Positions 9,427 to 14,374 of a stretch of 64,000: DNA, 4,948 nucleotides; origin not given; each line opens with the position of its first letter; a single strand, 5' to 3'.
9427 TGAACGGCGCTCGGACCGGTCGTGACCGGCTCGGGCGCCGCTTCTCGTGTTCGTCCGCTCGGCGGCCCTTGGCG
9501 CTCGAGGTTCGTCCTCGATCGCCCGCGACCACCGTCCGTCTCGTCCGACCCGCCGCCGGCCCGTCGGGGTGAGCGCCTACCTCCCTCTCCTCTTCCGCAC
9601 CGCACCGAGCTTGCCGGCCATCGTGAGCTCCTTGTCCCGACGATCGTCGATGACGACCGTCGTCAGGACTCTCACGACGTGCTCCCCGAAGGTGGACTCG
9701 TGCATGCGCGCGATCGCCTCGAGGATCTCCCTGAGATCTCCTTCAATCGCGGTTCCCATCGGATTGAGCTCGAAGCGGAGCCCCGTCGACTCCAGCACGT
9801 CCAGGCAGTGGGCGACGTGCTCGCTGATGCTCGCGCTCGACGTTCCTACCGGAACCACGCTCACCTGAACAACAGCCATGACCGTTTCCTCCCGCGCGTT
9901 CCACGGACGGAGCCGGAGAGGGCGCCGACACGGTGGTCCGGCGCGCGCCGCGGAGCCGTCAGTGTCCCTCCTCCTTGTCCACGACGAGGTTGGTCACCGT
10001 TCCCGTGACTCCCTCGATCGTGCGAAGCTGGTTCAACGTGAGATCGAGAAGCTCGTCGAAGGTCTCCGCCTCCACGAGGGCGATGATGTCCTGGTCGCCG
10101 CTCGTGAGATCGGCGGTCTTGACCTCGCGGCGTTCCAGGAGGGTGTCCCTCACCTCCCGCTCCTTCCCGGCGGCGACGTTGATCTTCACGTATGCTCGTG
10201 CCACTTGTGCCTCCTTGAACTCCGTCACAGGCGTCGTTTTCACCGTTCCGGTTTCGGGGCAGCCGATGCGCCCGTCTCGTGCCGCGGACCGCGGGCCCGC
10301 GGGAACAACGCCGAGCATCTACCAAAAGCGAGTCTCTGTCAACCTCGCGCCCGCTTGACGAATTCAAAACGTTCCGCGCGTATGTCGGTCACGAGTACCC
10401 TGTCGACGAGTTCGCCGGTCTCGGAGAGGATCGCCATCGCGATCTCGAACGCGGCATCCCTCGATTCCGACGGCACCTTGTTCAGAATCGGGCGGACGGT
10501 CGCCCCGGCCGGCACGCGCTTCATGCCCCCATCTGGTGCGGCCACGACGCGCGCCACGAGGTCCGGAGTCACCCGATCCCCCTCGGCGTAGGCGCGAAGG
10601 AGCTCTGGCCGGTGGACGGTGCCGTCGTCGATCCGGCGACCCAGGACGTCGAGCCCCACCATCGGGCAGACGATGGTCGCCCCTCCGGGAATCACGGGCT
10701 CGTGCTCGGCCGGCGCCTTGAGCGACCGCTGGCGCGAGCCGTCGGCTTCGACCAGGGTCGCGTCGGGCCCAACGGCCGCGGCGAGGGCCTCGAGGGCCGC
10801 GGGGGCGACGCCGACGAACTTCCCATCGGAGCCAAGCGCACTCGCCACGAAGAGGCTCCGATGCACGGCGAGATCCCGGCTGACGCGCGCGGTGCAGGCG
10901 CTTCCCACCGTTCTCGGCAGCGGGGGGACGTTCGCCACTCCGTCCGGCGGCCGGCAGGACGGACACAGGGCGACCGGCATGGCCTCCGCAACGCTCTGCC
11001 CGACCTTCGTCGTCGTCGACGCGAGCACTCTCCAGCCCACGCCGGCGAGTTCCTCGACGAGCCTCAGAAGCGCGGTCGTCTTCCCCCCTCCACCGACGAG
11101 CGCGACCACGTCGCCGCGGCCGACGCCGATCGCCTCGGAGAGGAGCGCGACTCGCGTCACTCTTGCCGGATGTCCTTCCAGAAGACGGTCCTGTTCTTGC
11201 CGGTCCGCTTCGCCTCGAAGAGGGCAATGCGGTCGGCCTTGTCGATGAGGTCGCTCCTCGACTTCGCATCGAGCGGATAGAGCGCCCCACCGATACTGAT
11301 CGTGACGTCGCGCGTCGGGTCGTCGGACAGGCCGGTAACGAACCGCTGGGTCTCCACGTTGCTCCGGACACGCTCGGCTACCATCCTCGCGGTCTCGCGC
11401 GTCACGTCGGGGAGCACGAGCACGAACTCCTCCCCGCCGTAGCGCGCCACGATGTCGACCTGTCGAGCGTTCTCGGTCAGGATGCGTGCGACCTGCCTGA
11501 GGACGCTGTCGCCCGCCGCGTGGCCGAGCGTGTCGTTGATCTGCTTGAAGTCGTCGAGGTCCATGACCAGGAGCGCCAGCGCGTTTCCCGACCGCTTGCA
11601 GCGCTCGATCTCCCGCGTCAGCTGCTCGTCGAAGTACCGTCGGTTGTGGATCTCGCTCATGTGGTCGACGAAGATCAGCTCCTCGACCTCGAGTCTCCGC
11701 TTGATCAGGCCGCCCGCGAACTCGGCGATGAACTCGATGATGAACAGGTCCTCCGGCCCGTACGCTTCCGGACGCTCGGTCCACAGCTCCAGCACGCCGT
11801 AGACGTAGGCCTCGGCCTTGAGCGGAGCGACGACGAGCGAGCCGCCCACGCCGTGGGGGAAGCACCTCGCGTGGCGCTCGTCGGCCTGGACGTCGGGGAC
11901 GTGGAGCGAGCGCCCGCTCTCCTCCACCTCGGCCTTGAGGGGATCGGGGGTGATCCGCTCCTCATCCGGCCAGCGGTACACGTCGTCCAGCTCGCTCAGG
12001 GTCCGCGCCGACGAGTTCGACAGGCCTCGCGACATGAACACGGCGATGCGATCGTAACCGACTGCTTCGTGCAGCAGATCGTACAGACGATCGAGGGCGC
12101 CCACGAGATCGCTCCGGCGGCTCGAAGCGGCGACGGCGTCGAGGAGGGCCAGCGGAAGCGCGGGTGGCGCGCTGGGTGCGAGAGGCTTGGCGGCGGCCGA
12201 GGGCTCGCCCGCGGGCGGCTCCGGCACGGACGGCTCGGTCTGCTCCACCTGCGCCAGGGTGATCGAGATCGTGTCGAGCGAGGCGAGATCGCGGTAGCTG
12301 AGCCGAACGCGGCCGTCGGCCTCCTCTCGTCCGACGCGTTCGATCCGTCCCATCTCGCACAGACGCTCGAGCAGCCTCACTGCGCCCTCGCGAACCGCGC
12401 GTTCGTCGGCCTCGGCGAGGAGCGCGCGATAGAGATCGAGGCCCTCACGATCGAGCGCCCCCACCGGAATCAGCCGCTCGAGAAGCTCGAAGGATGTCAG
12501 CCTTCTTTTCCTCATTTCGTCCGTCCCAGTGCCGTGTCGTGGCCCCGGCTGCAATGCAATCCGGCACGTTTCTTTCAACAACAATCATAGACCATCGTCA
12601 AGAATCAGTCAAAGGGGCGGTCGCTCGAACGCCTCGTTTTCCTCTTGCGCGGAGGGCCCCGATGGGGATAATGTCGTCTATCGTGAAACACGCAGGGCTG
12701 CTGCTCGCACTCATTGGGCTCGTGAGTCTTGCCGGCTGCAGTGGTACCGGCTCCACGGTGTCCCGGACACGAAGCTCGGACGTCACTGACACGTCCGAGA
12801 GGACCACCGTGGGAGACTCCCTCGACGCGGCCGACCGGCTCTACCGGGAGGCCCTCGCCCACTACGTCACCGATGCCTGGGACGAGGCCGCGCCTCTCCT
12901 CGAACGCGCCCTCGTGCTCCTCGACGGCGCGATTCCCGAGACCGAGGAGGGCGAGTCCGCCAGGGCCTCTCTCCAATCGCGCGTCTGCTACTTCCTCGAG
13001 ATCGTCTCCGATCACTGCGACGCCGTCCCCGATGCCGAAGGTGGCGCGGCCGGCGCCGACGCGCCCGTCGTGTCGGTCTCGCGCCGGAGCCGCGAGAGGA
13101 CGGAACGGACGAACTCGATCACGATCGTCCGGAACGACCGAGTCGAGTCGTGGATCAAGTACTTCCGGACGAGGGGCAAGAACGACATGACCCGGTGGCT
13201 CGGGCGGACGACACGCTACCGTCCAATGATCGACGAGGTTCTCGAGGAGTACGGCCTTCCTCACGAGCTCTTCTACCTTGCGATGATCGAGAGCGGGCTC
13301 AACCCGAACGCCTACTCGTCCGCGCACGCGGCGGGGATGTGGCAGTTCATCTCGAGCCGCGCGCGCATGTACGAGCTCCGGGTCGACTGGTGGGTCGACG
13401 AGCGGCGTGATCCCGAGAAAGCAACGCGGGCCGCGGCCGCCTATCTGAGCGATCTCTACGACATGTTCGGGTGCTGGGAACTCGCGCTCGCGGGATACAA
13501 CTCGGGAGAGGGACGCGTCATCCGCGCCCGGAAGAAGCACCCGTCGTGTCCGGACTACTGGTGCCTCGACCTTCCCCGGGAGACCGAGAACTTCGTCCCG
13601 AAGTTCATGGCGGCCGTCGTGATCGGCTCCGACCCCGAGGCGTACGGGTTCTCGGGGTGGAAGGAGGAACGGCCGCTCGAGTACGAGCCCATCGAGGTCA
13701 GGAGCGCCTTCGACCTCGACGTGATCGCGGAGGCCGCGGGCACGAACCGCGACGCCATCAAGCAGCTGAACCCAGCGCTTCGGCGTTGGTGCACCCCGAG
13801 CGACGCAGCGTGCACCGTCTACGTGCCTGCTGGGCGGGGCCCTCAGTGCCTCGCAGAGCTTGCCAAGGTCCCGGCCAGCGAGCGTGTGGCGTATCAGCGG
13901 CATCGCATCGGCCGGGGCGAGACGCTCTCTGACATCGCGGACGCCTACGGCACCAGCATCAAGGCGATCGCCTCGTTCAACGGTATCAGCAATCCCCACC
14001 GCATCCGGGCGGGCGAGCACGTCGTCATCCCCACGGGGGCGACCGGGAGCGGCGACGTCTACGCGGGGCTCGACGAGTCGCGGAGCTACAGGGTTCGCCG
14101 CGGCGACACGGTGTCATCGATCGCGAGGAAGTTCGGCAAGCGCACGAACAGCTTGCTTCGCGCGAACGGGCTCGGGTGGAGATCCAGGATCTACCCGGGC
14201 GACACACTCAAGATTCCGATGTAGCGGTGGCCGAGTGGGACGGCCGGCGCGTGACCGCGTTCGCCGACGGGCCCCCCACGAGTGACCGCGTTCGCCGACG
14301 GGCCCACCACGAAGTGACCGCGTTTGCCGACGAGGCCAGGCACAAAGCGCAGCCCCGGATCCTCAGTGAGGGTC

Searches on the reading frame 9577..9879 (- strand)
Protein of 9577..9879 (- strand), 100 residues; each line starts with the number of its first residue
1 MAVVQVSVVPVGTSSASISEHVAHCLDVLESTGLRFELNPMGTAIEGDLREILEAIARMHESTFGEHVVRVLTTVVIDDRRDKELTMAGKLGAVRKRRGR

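Call 22: search_protein_families(library=ncbifam, proteins=[window:9577-9879:-], max_evalue=0.000001)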
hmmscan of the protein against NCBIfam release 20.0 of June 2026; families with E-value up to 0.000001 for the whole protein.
window:9577-9879:- (100 aa): 1 family
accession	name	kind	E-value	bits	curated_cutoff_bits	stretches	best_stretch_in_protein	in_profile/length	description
TIGR00106.1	TIGR00106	hypoth_equivalog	1.8e-28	99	54.7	1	3-96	2-95/97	MTH1187 family thiamine-binding protein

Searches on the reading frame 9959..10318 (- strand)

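Call 22: search_protein_families(library=ncbifam, proteins=[window:9959-10318:-], max_evalue=0.000001)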
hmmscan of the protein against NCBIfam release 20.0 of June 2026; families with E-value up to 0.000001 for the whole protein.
window:9959-10318:- (119 aa): 1 family
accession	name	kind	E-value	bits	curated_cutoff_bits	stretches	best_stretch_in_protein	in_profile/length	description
NF040947.1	trans_reg_LysM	equivalog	1.7e-07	31.1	180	1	23-113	44-133/136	HTH-type transcriptional regulator LysM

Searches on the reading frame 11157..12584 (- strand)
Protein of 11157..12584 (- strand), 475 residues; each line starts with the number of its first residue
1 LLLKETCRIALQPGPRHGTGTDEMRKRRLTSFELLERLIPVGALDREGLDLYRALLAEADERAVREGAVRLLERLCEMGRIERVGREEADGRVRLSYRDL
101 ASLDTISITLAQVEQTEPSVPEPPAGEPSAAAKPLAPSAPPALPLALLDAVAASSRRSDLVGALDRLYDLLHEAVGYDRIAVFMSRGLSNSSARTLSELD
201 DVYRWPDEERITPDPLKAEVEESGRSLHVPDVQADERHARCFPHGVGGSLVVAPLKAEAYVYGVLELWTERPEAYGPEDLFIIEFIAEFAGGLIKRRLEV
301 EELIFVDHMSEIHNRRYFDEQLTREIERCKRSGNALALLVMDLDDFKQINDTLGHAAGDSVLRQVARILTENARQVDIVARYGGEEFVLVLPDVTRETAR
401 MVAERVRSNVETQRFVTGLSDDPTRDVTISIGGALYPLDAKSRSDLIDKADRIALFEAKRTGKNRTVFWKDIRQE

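Call 22: search_protein_families(library=ncbifam, proteins=[window:11157-12584:-], max_evalue=0.000001)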
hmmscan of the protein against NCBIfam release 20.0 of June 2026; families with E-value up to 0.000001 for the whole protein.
window:11157-12584:- (475 aa): 21 families
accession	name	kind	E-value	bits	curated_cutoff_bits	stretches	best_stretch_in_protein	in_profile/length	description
NF007135.0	PRK09581.1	equivalog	4.9e-50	170.7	474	1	302-467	290-453/457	PleD family two-component system response regulator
TIGR00254.1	GGDEF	domain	2.1e-48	164.2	37.4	1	303-467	4-165/168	diguanylate cyclase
NF041606.1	dguan_cyc_DgcA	equivalog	1e-45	156.2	370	1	249-467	123-337/340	diguanylate cyclase DgcA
NF038266.1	diguan_SiaD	equivalog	2.5e-43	148.3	290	1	300-465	90-251/252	biofilm regulation diguanylate cyclase SiaD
NF007380.0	PRK09894.1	equivalog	4.1e-41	141.3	256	1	306-471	131-289/296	diguanylate cyclase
NF047654.1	DiguCycDgcRLepto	equivalog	5.4e-36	124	500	1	302-467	131-294/295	diguanylate cyclase DgcR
NF007423.1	PRK09966.1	equivalog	2.9e-35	121.9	325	1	307-452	242-384/390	diguanylate cyclase DgcN/YfiN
NF007298.0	PRK09776.1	equivalog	4.8e-34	117.4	1135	1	307-470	687-846/1111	diguanylate cyclase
NF051473.1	DigCycDgcsShew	equivalog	1.9e-31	109.6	400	1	305-465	136-287/291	diguanylate cyclase DgcS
NF047872.1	GGDEF_GdpS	equivalog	3.1e-29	102.3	400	1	297-469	182-350/355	GGDEF domain-containing protein GdpS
NF045675.1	PhdiestaseDibA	equivalog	1.5e-28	99.6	980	1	295-468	194-363/623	phosphodiesterase DibA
NF007599.0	PRK10245.1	equivalog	1.3e-27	96.2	402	1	295-466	203-367/371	diguanylate cyclase AdrA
NF011955.1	PRK15426.1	equivalog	8.7e-27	93.5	408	1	306-468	400-560/564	cellulose biosynthesis regulator diguanylate cyclase DgcQ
NF040885.1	diguan_DgcJ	equivalog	5.2e-22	78.3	500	1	306-463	343-490/493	diguanylate cyclase DgcJ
NF007474.0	PRK10060.1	equivalog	9.1e-22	77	782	1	301-472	234-399/663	cyclic di-GMP phosphodiesterase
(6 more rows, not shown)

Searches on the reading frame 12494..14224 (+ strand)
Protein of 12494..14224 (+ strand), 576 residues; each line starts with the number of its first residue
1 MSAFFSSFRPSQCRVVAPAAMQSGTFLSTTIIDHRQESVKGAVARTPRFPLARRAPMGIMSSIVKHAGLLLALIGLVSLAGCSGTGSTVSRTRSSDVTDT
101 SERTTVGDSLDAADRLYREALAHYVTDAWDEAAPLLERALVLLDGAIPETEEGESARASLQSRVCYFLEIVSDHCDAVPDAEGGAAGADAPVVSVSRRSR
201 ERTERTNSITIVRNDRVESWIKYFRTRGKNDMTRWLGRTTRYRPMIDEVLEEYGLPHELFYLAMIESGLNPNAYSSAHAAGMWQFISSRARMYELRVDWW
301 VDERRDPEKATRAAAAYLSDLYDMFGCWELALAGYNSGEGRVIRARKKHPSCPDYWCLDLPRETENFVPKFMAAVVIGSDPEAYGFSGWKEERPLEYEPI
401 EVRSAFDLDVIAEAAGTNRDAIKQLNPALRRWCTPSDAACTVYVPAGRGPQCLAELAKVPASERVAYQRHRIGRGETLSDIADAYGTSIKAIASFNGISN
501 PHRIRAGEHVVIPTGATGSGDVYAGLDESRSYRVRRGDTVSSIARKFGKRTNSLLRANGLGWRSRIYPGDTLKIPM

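Call 3: search_protein_families(library=pfam, proteins=[window:12494-14224:+], max_evalue=0.01)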
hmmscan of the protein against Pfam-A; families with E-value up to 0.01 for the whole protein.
window:12494-14224:+ (576 aa): 5 families
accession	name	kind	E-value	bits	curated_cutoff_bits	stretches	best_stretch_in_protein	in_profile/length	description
PF01464.25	SLT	-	4.6e-27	94.4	21.3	1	255-349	13-108/117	Transglycosylase SLT domain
PF01476.26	LysM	-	1.2e-26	92.8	20.9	2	470-513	1-43/43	LysM domain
PF23473.1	LysM3_LYK4_5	-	8.3e-12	45.4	29.3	1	531-576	4-48/48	LYK4/5 LysM3 domain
PF23577.1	LysM_RLK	-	0.00012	22.4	27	0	473-499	6-32/44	LysM domain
PF23446.1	LysM1_NFP_LYK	-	0.00037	21.7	36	0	477-513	17-54/60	NFP/LYK LysM1 domain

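Call 4: search_protein_families(library=ncbifam, proteins=[window:12494-14224:+], max_evalue=0.01)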
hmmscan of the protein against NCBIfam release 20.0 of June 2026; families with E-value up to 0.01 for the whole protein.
window:12494-14224:+ (576 aa): 15 families
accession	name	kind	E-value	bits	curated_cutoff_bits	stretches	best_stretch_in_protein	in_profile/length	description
NF008050.0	PRK10783.1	equivalog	5.2e-55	186.6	508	1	211-573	74-446/457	murein transglycosylase D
NF047373.1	BB0259_flg_lyt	exception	1.1e-10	41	234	1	242-353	548-661/705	flagellar assembly lytic transglycosylase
NF040883.1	amid_act_ActS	equivalog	1.2e-09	37.8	375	2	470-513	36-79/242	amidase activator ActS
NF050804.1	CellDivDipMCaul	equivalog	1.2e-08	34.2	900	2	529-575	133-354/634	cell division endopeptidase DipM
NF047755.1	LIC_10271_M23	exception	3.6e-08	33.4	180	1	524-575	19-70/207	LIC_10271 family cell wall hydrolase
TIGR02899.1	spore_safA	subfamily_domain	3.6e-08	33.2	67.85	1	534-575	1-43/44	SafA/ExsA family spore coat assembly protein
NF042931.1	SAG1386_EF1546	equivalog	1.9e-07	31.3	80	0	528-574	108-157/158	SAG1386/EF1546 family surface-associated protein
NF052398.1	Agg_Promo_Fact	equivalog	3.7e-07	30.5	170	1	466-515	27-76/202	aggregation-promoting factor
NF010723.1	PRK14125.1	equivalog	1e-06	28.6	60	0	461-514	26-86/87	cell division suppressor protein YneA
NF008399.0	PRK11198.1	equivalog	3.6e-06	27.5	134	1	527-575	93-146/149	peptidoglycan-binding protein LysM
NF041208.1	celldiv_DipM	equivalog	0.00037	19.8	740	0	470-524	186-239/419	cell division endopeptidase DipM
NF008670.0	PRK11671.1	equivalog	0.001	18.3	375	1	238-321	188-277/359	membrane-bound lytic murein transglycosylase MltC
NF008112.0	PRK10859.1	equivalog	0.0079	14.7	354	0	262-347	306-395/483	membrane-bound lytic murein transglycosylase MltF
NF012014.0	PRK15470.1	equivalog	0.0083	15.7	233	0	241-321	38-124/203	membrane-bound lytic murein transglycosylase EmtA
NF008631.0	PRK11619.1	equivalog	0.0088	14.4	536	0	262-344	500-587/644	murein transglycosylase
